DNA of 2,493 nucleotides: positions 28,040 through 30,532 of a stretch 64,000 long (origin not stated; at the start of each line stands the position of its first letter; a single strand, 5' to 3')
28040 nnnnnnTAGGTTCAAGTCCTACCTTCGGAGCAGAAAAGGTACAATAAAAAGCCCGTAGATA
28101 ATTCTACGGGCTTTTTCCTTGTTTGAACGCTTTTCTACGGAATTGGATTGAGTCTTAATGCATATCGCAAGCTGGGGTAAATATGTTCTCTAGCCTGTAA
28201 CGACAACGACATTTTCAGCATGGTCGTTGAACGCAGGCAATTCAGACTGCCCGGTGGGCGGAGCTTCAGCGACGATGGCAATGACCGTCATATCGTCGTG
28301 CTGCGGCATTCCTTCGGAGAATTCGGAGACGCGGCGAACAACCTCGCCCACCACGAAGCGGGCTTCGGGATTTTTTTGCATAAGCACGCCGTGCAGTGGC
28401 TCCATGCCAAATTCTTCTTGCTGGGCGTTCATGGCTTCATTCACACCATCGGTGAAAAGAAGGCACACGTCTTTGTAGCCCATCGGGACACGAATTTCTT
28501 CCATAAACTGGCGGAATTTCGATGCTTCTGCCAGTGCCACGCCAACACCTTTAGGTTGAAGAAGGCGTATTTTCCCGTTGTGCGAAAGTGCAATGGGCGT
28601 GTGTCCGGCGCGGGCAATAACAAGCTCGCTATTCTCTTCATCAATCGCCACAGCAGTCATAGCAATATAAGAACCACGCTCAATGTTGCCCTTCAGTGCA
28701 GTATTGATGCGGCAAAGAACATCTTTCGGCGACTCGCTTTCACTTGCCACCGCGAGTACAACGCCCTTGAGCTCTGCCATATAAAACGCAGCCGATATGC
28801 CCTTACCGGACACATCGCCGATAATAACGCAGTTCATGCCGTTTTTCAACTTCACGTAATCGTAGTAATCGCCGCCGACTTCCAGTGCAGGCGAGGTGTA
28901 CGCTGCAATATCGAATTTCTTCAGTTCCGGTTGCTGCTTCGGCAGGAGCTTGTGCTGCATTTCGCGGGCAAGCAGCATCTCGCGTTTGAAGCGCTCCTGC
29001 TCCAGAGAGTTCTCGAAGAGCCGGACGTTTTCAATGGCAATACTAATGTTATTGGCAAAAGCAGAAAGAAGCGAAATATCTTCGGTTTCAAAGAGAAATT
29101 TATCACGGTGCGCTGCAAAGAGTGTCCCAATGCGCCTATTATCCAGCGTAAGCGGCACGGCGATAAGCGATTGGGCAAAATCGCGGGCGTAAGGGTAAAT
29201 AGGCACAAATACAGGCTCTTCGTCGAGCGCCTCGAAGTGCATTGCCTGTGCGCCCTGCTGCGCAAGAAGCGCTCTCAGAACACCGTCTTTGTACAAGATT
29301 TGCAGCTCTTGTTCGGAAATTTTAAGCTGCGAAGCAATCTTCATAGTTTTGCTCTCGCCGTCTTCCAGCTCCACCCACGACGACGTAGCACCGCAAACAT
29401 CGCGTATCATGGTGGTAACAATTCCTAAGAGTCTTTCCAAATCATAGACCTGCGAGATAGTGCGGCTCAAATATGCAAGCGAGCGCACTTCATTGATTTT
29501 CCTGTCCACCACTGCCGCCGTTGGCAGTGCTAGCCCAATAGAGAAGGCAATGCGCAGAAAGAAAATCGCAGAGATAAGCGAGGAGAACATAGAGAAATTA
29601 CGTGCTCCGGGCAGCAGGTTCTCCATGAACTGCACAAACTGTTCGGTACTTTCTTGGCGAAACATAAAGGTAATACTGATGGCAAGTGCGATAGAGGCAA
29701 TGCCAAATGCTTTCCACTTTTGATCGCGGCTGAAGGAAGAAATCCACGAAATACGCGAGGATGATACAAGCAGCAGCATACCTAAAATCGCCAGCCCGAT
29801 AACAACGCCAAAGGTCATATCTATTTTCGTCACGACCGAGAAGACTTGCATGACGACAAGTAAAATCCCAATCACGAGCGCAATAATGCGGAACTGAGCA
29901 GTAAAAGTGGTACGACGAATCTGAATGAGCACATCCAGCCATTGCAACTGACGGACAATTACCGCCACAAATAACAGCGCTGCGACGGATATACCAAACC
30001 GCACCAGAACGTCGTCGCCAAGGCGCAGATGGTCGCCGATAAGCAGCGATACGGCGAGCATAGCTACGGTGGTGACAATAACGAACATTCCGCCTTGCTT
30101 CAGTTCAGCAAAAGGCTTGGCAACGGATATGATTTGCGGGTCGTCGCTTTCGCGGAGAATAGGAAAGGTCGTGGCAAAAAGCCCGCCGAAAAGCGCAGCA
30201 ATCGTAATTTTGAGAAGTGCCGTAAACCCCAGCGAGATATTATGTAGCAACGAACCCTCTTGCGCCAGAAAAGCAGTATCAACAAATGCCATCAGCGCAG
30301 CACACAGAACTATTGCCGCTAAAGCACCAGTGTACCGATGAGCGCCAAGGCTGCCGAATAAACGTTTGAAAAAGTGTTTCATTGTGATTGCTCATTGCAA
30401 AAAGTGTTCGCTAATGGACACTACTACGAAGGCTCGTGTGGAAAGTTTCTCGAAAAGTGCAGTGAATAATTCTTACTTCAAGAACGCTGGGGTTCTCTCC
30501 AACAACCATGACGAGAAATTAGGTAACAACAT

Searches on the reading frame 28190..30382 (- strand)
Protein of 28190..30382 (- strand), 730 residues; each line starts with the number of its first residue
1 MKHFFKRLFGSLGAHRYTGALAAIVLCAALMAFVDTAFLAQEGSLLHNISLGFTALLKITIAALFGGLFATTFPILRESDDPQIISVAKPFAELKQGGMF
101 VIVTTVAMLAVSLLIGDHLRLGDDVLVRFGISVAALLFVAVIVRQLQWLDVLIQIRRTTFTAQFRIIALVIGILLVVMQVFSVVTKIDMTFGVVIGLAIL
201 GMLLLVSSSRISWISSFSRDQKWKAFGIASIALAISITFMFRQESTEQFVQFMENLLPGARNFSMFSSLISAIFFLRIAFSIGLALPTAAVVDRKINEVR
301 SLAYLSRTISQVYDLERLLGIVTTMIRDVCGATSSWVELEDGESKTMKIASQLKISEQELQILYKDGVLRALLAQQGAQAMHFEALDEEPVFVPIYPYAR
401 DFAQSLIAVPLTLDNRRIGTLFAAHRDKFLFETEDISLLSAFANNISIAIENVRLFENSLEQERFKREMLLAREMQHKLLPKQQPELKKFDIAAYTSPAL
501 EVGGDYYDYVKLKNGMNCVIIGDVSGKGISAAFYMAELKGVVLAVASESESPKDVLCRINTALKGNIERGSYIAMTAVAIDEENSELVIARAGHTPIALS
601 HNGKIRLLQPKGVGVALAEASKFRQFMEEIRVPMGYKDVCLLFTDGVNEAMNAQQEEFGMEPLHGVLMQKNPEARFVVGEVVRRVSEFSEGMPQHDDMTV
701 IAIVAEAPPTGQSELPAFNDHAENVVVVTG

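Call 3: search_protein_families(library=pfam, proteins=[window:28190-30382:-], max_evalue=0.01)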
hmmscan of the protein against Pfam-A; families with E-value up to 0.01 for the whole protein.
window:28190-30382:- (730 aa): 5 families
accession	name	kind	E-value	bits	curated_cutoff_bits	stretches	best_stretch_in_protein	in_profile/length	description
PF07228.17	SpoIIE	-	1.4e-32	113.7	25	1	518-703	6-189/192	Stage II sporulation protein E (SpoIIE)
PF13185.12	GAF_2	-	2.9e-09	37.7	28.6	1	314-451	3-136/136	GAF domain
PF13492.12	GAF_3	-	4e-09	37.4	27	1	314-452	1-129/129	GAF domain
PF01590.32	GAF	-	1.8e-08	35.4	22.4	1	314-450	1-133/133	GAF domain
PF11849.14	DUF3369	-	0.0029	18.4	27.2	1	415-457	126-166/168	Domain of unknown function (DUF3369)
